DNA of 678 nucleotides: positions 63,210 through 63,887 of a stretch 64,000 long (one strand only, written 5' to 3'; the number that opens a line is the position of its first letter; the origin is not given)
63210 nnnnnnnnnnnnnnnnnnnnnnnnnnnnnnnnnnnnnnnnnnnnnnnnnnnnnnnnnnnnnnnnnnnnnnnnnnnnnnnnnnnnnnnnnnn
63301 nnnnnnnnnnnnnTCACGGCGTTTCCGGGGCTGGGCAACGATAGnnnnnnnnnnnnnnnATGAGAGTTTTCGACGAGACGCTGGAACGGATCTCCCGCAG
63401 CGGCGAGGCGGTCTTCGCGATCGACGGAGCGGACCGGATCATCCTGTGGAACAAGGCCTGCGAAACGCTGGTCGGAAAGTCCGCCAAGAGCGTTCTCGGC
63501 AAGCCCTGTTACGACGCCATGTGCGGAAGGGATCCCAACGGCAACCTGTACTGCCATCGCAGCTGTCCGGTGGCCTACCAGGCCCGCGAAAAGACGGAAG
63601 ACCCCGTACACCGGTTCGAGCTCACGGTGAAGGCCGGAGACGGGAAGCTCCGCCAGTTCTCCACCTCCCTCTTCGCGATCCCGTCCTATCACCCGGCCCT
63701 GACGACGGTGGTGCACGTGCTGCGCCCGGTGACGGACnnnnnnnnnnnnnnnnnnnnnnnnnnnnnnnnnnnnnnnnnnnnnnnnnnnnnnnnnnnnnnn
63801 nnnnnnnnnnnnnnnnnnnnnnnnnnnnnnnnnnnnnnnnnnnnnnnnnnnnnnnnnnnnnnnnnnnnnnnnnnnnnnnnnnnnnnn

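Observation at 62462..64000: Tandem receiver-less PAS-LuxR regulators with a conserved four-cysteine signature, candidate direct O2/redox sensors for the regulon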

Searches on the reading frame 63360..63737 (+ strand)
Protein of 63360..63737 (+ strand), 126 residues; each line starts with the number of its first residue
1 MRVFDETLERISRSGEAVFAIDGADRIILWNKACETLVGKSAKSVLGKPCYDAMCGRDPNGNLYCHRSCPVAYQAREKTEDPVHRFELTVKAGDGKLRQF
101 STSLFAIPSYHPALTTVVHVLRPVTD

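Call 29: search_protein_representatives(protein=window:63360-63737:+)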
Query: 126 residues. Proteins with E-value up to 0.001 (for the whole library): 2332; up to 1e-10: 360; up to 1e-30: 16. The best 150 are listed.
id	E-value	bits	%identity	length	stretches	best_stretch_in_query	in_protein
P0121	1.2e-52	193.8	29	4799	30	7-53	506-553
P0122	3.1e-51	189.3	68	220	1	4-122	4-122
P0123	5.9e-48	178.7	66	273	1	1-124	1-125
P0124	5.4e-46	172.3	61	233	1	2-124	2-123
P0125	6.0e-45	168.9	67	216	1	7-122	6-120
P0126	1.2e-43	164.7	67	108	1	1-108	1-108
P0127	4.3e-43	162.9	68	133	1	1-103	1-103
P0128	2.7e-40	153.9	59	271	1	7-124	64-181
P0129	1.3e-38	148.4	58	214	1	4-123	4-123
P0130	4.2e-37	143.6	72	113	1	5-91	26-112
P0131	4.3e-37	143.5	55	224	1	5-125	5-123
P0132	3.4e-35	137.4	66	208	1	6-107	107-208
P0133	1.9e-33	131.8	55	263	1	6-123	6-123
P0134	2.0e-33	131.7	68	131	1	4-88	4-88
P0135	5.3e-32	127.1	58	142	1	1-100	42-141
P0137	1.4e-30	122.5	51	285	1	5-123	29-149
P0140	1.4e-28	116.0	49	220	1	6-122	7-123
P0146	7.9e-27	110.4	45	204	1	5-123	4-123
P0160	1.9e-21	93.0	38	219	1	7-125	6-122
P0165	1.3e-20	90.3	42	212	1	6-124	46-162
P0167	5.1e-19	85.1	38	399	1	6-124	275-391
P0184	1.8e-17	80.1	35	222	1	6-124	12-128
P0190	5.7e-17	78.6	37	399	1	8-124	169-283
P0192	7.3e-17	78.2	36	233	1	7-126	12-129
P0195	1.3e-16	77.4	39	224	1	8-125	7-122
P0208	5.2e-16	75.4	35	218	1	13-124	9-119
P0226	2.0e-15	73.5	34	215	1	9-124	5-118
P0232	3.7e-15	72.7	38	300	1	13-122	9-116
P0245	9.0e-15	71.4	38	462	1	4-122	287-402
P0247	1.0e-14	71.2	33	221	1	5-125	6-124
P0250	1.2e-14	71.0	38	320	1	4-122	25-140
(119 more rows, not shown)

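Call 37: search_solved_structures(query=A2, max_evalue=10, show_alignments=5)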
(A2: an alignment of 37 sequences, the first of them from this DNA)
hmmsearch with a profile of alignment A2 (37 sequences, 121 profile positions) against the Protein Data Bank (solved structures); distinct sequences matched with E-value up to 10: 98 (the best 60 are shown).
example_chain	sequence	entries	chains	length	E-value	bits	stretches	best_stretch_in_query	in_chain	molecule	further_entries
9irk_C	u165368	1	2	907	4.9e-10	42.5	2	2-46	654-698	Phytochrome B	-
9iuz_B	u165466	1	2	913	5.1e-10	42.4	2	2-46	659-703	Phytochrome B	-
7rzw_A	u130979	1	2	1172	1.1e-09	41.3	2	2-46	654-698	Phytochrome B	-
8yb4_B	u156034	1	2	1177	1.2e-09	41.3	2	2-46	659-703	phytochrome B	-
9itf_C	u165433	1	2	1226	1.3e-09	41.1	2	2-46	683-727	Phytochrome B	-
9jlb_A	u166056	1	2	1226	1.3e-09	41.1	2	2-46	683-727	Phytochrome B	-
3a0r_A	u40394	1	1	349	1.3e-05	28.2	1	6-46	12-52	Sensor protein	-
3a0v_A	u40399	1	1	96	2.3e-05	27.4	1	13-46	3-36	Sensor protein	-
3a0s_A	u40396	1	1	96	2.4e-05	27.3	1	13-46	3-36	Sensor protein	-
8isj_A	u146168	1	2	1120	3.9e-05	26.7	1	2-46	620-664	Phytochrome A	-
8iff_A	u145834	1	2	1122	3.9e-05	26.7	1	2-46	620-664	Phytochrome A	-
8f5z_B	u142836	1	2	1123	3.9e-05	26.7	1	2-46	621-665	Phytochrome A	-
8isi_A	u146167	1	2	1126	3.9e-05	26.6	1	2-46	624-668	Phytochrome A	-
9clo_A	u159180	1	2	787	0.00011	25.1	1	8-55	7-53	Oxygen sensor protein DosP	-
9bgv_A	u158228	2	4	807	0.00012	25.1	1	7-55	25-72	Oxygen sensor protein DosP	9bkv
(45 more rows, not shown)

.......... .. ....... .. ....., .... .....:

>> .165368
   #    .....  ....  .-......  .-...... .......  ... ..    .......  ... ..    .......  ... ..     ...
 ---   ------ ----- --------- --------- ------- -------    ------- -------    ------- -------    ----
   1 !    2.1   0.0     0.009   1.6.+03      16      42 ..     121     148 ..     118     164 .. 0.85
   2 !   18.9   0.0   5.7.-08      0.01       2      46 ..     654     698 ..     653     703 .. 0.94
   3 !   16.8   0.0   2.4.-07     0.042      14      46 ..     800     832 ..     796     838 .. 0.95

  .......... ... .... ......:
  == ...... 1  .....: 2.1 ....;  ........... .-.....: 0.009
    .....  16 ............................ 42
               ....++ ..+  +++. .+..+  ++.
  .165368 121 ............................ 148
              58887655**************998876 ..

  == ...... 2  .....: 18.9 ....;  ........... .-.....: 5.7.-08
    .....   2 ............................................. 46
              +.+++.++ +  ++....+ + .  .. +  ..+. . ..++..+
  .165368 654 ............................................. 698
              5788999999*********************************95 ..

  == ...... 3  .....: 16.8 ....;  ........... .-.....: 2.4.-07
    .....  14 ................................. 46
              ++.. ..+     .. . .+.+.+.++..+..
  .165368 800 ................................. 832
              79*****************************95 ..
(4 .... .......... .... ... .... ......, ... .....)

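Call 47: list_cluster_members(proteins=[P0140, P0146, P0160, P0165, P0184, P0192, P0208, P0226, P0195, P0247])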
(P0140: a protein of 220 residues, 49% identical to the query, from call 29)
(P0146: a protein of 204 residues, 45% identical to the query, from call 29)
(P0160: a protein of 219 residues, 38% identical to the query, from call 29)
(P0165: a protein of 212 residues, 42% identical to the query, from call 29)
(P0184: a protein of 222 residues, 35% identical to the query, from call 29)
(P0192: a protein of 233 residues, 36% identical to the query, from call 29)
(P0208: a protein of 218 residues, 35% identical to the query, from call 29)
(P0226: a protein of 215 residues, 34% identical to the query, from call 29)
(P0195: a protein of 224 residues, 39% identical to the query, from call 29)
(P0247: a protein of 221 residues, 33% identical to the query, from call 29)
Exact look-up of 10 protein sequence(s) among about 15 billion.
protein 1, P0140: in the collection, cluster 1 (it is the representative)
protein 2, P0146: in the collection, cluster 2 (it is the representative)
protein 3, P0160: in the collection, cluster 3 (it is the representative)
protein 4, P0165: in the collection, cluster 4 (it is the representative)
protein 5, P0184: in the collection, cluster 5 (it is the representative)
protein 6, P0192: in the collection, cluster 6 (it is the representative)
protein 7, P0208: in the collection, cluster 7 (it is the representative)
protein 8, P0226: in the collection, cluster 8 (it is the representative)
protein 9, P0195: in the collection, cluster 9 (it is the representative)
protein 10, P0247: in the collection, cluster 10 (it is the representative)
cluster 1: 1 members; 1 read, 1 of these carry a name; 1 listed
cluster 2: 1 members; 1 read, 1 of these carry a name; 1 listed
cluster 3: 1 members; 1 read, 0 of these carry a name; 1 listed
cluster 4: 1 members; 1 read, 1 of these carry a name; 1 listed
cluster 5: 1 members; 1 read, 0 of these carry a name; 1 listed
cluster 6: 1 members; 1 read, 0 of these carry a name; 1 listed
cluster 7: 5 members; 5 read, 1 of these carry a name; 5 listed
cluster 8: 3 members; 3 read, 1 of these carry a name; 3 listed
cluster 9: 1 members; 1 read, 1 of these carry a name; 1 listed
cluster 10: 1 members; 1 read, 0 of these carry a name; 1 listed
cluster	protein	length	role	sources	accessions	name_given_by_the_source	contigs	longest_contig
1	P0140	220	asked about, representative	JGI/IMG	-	PAS domain S-box-containing protein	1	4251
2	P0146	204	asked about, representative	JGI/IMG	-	DNA-binding CsgD family transcriptional regulator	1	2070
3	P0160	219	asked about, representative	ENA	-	-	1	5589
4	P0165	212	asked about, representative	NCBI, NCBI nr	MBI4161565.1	MAG: PAS domain-containing protein, partial [Acidobacteria bacterium] | PAS domain-containing protein [Acidobacteriota bacterium]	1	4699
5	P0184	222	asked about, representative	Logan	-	-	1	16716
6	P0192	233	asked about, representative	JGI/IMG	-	-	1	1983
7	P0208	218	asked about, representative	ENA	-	-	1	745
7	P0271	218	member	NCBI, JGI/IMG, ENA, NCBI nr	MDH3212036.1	MAG: LuxR C-terminal-related transcriptional regulator [Myxococcales bacterium] | LuxR C-terminal-related transcriptional regulator [Myxococcales bacterium]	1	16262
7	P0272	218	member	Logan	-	-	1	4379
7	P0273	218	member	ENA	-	-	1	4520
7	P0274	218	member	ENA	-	-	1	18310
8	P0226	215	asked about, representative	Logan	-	-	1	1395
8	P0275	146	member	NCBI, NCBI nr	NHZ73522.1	MAG: hypothetical protein GWP16_03520 [Nitrospirae bacterium] | hypothetical protein [Nitrospirota bacterium]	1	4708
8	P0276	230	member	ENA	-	-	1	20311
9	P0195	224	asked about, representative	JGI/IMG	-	PAS domain S-box-containing protein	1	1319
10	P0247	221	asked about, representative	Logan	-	-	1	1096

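Call 64: search_protein_families(library=pfam, proteins=[P0167, P0190, P0245, P0250, P0232, P0160, P0195, P0247, P0137, P0128], max_evalue=0.001)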
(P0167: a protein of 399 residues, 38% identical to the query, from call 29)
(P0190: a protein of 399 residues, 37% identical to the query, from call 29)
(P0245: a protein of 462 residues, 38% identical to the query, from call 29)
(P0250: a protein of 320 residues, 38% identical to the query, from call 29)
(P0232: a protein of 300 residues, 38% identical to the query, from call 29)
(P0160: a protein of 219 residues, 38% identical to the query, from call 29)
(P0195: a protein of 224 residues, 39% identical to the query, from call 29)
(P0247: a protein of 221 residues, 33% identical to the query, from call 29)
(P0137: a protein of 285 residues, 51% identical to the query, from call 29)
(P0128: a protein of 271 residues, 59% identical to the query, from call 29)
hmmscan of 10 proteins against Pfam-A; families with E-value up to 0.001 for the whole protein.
P0167 (399 aa): 6 families
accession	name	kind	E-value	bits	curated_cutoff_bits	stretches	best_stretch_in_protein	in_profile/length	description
PF03704.23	BTAD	-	1.5e-22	81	22.1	1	109-253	1-145/146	Bacterial transcriptional activator domain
PF08448.16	PAS_4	-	2.2e-12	47.6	23.1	1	283-393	4-107/110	PAS fold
PF13426.13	PAS_9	-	3.2e-11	43.8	27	1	288-389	5-99/103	PAS domain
PF00989.32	PAS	-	3.3e-11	43.6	22.6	1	281-327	8-54/113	PAS fold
PF13188.13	PAS_8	-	3.4e-05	24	21.8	1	285-324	12-48/65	PAS domain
PF13428.12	TPR_14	-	0.00057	20.8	23.5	0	171-210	2-41/44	Tetratricopeptide repeat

P0190 (399 aa): 4 families
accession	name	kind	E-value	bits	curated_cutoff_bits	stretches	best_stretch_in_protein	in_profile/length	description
PF00196.25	GerE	-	1.3e-16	60.4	23.5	1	322-377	2-57/57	Bacterial regulatory proteins, luxR family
PF00989.32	PAS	-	1.8e-05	25.2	22.6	1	177-216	12-51/113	PAS fold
PF13426.13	PAS_9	-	8.4e-05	23.2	27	1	179-275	3-93/103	PAS domain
PF08281.18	Sigma70_r4_2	-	9.6e-05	22.4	25.7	1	335-365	24-54/54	Sigma-70, region 4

P0245 (462 aa): 6 families
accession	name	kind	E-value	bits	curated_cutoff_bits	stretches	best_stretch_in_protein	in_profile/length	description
PF13426.13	PAS_9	-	1.4e-09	38.5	27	1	299-403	2-100/103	PAS domain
PF00989.32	PAS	-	1.8e-07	31.6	22.6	1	296-401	9-110/113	PAS fold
PF08447.18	PAS_3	-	1.1e-05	26.1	25.6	1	310-398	1-85/89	PAS fold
PF08448.16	PAS_4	-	2.5e-05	24.9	23.1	1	297-403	4-104/110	PAS fold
PF13188.13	PAS_8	-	5e-05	23.5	21.8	1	298-334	11-44/65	PAS domain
PF12860.13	PAS_7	-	0.00061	20.4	27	0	298-392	5-99/115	PAS fold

P0250 (320 aa): 6 families
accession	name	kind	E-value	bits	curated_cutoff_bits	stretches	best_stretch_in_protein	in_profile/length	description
PF13426.13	PAS_9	-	7.6e-10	39.4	27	1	37-141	2-100/103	PAS domain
PF00989.32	PAS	-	1.3e-07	32.1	22.6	1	35-140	10-111/113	PAS fold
PF08447.18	PAS_3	-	4.6e-06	27.3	25.6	1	48-136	1-85/89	PAS fold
PF08448.16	PAS_4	-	1.5e-05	25.6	23.1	1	36-141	5-104/110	PAS fold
PF13188.13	PAS_8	-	2.4e-05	24.5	21.8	1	35-72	10-44/65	PAS domain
PF12860.13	PAS_7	-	0.00049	20.7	27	1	37-130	6-99/115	PAS fold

P0232 (300 aa): 6 families
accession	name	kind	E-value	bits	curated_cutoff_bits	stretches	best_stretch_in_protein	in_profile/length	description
PF00211.25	Guanylate_cyc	-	4.6e-10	39.8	21.9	1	128-282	5-172/183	Adenylate and Guanylate cyclase catalytic domain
PF13426.13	PAS_9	-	2e-08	34.9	27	1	14-115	4-98/103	PAS domain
PF00989.32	PAS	-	6e-07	29.9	22.6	1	10-48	10-48/113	PAS fold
PF13188.13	PAS_8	-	9.3e-05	22.6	21.8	1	10-51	9-48/65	PAS domain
PF08448.16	PAS_4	-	0.00014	22.5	23.1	1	10-111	4-96/110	PAS fold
PF24820.1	Diguanyl_cycl_sensor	-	0.00095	19.5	28.1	0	12-108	7-103/109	Diguanylate cyclase-like sensor domain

P0160 (219 aa): 8 families
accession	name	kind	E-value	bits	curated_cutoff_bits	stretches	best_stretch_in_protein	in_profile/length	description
PF00196.25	GerE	-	6.5e-19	67.8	23.5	1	158-213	2-57/57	Bacterial regulatory proteins, luxR family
PF13426.13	PAS_9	-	1.6e-12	48.1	27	1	18-107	5-87/103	PAS domain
PF00989.32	PAS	-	7.2e-10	39.3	22.6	1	9-50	6-47/113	PAS fold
PF08448.16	PAS_4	-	3.7e-07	30.8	23.1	1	14-58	5-48/110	PAS fold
PF12860.13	PAS_7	-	1.5e-05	25.6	27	1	20-96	11-89/115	PAS fold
PF13188.13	PAS_8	-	5.7e-05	23.3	21.8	1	13-58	10-52/65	PAS domain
PF13384.12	HTH_23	-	0.0005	20.2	24.6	1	164-195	8-39/50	Homeodomain-like domain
PF08281.18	Sigma70_r4_2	-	0.001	19.1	25.7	0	159-201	11-54/54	Sigma-70, region 4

P0195 (224 aa): 8 families
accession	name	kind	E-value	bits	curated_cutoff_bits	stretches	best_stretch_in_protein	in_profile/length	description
PF13426.13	PAS_9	-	1.1e-16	61.4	27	1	15-123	2-103/103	PAS domain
PF00196.25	GerE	-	1.1e-16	60.6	23.5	1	163-216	2-55/57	Bacterial regulatory proteins, luxR family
PF00989.32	PAS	-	5.4e-12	46.2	22.6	1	9-120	6-112/113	PAS fold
PF08448.16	PAS_4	-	8.8e-07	29.6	23.1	1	11-124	2-108/110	PAS fold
PF08281.18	Sigma70_r4_2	-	3.2e-06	27.1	25.7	1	163-206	10-54/54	Sigma-70, region 4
PF13188.13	PAS_8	-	2.6e-05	24.4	21.8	1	8-51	5-45/65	PAS domain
PF24820.1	Diguanyl_cycl_sensor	-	6e-05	23.4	28.1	1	14-116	6-108/109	Diguanylate cyclase-like sensor domain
PF12860.13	PAS_7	-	7.4e-05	23.3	27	1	10-125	1-111/115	PAS fold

P0247 (221 aa): 5 families
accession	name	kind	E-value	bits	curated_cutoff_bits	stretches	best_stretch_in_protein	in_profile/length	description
PF00196.25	GerE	-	1.6e-15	56.9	23.5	1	160-215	2-57/57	Bacterial regulatory proteins, luxR family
PF13426.13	PAS_9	-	6.2e-13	49.4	27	1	16-124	1-102/103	PAS domain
PF00989.32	PAS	-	8.2e-10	39.1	22.6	1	15-103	10-93/113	PAS fold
PF08448.16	PAS_4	-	2.2e-09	38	23.1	1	14-128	3-110/110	PAS fold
PF13384.12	HTH_23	-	0.00048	20.3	24.6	0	163-198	5-40/50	Homeodomain-like domain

P0137 (285 aa): 3 families
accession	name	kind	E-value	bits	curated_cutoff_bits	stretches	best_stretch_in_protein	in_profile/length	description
PF00196.25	GerE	-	4.3e-16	58.7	23.5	1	180-235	2-57/57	Bacterial regulatory proteins, luxR family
PF13426.13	PAS_9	-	6.9e-07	29.9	27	1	45-148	6-99/103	PAS domain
PF08448.16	PAS_4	-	9.5e-06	26.2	23.1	1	39-148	5-103/110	PAS fold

P0128 (271 aa): 5 families
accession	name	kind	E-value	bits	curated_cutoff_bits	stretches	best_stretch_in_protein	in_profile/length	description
PF00196.25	GerE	-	2.1e-14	53.3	23.5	1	210-265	2-57/57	Bacterial regulatory proteins, luxR family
PF00989.32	PAS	-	5.1e-06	26.9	22.6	1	73-148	12-94/113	PAS fold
PF08448.16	PAS_4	-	0.00011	22.9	23.1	1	73-116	6-49/110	PAS fold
PF08281.18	Sigma70_r4_2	-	0.00052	20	25.7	1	211-249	11-50/54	Sigma-70, region 4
PF13188.13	PAS_8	-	0.00072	19.8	21.8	0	75-116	14-52/65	PAS domain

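Call 69: search_dna_similar(query=window:63360-63737:+, collection=plasmids, mode=protein, max_evalue=0.001, max_rows=25)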
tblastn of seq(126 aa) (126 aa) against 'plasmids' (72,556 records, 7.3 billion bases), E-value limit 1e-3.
Records with a match: 1; places in all: 1; records where one place covers at least 80% of the query: 0.
Best place of each record, by identity: <60% 1.
By first word of the organism name: Qingshengfaniella 1.
By predicted mobility (MOB-suite, as given by PLSDB): mobilizable 1.
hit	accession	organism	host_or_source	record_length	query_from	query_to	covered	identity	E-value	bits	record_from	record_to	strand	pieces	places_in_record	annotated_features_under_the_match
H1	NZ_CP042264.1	Qingshengfaniella alkalisoli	cell culture,saline soil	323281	11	49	31%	51.3%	8e-4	45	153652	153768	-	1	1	ATP-binding protein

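Call 73: find_encoding_contigs(protein=P0271, flank=8000, max_places=2)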
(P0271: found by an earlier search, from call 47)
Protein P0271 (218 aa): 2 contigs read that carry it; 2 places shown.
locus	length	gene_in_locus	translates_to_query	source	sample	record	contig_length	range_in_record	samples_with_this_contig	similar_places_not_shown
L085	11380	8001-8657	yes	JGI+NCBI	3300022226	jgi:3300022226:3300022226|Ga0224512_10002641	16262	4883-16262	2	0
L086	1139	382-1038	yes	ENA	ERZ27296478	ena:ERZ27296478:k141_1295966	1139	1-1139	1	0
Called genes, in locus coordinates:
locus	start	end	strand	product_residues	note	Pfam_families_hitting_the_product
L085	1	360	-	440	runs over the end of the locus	PF06965:Na_H_antiport_1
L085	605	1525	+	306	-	PF04055:Radical_SAM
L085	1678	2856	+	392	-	PF02771:Acyl-CoA_dh_N, PF02770:Acyl-CoA_dh_M, PF00441:Acyl-CoA_dh_1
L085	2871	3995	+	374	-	PF02771:Acyl-CoA_dh_N, PF02770:Acyl-CoA_dh_M, PF00441:Acyl-CoA_dh_1, PF08028:Acyl-CoA_dh_2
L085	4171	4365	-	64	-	-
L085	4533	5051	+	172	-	PF13590:DUF4136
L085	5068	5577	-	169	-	PF13577:SnoaL_4, PF12680:SnoaL_2 (weak)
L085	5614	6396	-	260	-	PF00106:adh_short, PF08659:KR, PF13561:adh_short_C2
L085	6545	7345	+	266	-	PF00106:adh_short, PF08659:KR, PF13561:adh_short_C2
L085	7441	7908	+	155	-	PF01243:PNPOx_N, PF12900:Pyridox_ox_2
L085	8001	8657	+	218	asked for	PF00989:PAS, PF08448:PAS_4, PF13188:PAS_8 (weak), PF13426:PAS_9 (faint), PF00196:GerE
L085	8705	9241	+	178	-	-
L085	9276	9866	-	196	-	-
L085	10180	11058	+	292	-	PF01145:Band_7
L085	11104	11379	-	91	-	?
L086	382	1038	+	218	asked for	PF00989:PAS, PF08448:PAS_4, PF13188:PAS_8 (weak), PF13426:PAS_9 (faint), PF00196:GerE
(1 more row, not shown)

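Call 74: find_encoding_contigs(protein=P0276, flank=8000, max_places=2)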
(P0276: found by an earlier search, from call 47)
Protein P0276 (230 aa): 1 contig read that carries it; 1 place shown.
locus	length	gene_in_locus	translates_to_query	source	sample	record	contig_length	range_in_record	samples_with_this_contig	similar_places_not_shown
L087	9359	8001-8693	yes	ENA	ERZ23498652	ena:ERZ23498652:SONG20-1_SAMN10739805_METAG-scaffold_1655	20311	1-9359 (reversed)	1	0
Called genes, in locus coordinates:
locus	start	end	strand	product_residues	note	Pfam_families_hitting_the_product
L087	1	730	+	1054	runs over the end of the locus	PF00873:ACR_tran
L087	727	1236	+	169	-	-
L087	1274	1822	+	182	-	-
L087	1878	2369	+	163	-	-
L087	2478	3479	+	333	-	PF00672:HAMP (weak)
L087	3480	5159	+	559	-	-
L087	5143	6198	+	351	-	PF13487:HD_5, PF01966:HD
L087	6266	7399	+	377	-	PF09990:DUF2231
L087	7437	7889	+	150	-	PF13474:SnoaL_3, PF14534:DUF4440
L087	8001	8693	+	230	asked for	PF00989:PAS, PF13426:PAS_9 (weak), PF00196:GerE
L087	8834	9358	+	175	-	?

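Call 81: predict_structure(alignment_id=A4)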
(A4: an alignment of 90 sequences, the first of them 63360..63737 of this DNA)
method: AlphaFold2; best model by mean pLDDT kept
length: 126 residues; sequences in the alignment: 90
mean_pLDDT: 83.8   pTM: 0.79
mean pLDDT of the five models: 83.8, 79.9, 78.7, 74.6, 70.9
residues with pLDDT >= 90: 42; 70-90: 72; 50-70: 11; < 50: 1
segments of 3 or more residues with pLDDT < 50: none
pLDDT, mean of each block of 10 residues (from residue 1): 71 89 89 93 93 86 74 78 85 89 83 80 77
secondary structure, 60 per line:
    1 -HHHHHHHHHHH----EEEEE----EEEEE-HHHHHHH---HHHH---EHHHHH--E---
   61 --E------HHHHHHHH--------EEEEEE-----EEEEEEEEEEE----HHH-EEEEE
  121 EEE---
elements in order: H2-12 E17-21 E26-30 H32-38 H42-45 H50-54 H70-77 E86-91 E97-107 E116-123

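Call 83: fold_search(model_id=the predicted structure, library=pdb)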
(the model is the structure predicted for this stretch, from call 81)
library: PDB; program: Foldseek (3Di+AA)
matches with E <= 10: 1199; with E <= 0.001: 447
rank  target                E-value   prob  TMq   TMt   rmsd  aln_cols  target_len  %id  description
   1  3bwl_B                8.2e-07  1.00  0.62  0.64   5.0       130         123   15  Crystal structure of PAS domain of HTR-like protein from Haloarcula marismortui (released 2008-01-15)
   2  3bwl_D                8.7e-07  1.00  0.62  0.65   4.5       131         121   15  Crystal structure of PAS domain of HTR-like protein from Haloarcula marismortui (released 2008-01-15)
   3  7yx0_A                9.8e-07  1.00  0.62  0.49   5.4       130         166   22  Crystal structure of the full-length short LOV protein SBW25-LOV from Pseudomonas fluorescens (light state) (released 2023-05-24)
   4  7a6p_B                1.4e-06  1.00  0.61  0.53   5.8       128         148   20  Structural determinants underlying the adduct lifetime in a short LOV protein PpSB2-LOV (released 2021-03-10)
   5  3bwl_C                1.5e-06  1.00  0.61  0.66   4.5       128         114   16  Crystal structure of PAS domain of HTR-like protein from Haloarcula marismortui (released 2008-01-15)
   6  2gj3_B                2.5e-06  1.00  0.64  0.67   4.4       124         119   16  Crystal structure of the FAD-containing PAS domain of the protein NifL from Azotobacter vinelandii. (released 2007-03-06)
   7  3bwl_A                2.5e-06  1.00  0.61  0.62   5.2       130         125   15  Crystal structure of PAS domain of HTR-like protein from Haloarcula marismortui (released 2008-01-15)
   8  1vb6_B                2.7e-06  1.00  0.64  0.72   4.3       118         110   16  Crystal Structure of the heme PAS sensor domain of Ec DOS (oxygen-bound form) (released 2005-04-19)
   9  7yx0_C                3.0e-06  1.00  0.62  0.54   4.9       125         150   22  Crystal structure of the full-length short LOV protein SBW25-LOV from Pseudomonas fluorescens (light state) (released 2023-05-24)
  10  8a33                  3.4e-06  1.00  0.62  0.60   5.0       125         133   19  Crystal structure of PpSB1-LOV-K117E mutant (light state) (released 2023-07-05)
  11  10jx_B                4.5e-06  1.00  0.61  0.55   5.7       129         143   19  Crystal structure of heme binding PAS domain from one component transcription factor, FG214 (released 2026-03-25)
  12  7a6p_A                4.5e-06  1.00  0.63  0.55   5.1       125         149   20  Structural determinants underlying the adduct lifetime in a short LOV protein PpSB2-LOV (released 2021-03-10)
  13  5j3w_A                4.8e-06  1.00  0.61  0.58   5.2       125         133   19  Crystal structures reveal signaling states of a short blue light photoreceptor protein PpSB1-LOV (dark state) (released 2016-06-22)
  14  3lyx_B                5.4e-06  1.00  0.70  0.73   3.8       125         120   18  Crystal structure of the PAS domain of the protein CPS_1291 from Colwellia psychrerythraea. Northeast Structural Genom (released 2010-04-07)
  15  3mfx_C                5.7e-06  1.00  0.64  0.71   4.0       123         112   16  Crystal Structure of the sensory box domain of the sensory-box/GGDEF protein SO_1695 from Shewanella oneidensis, North (released 2010-04-14)
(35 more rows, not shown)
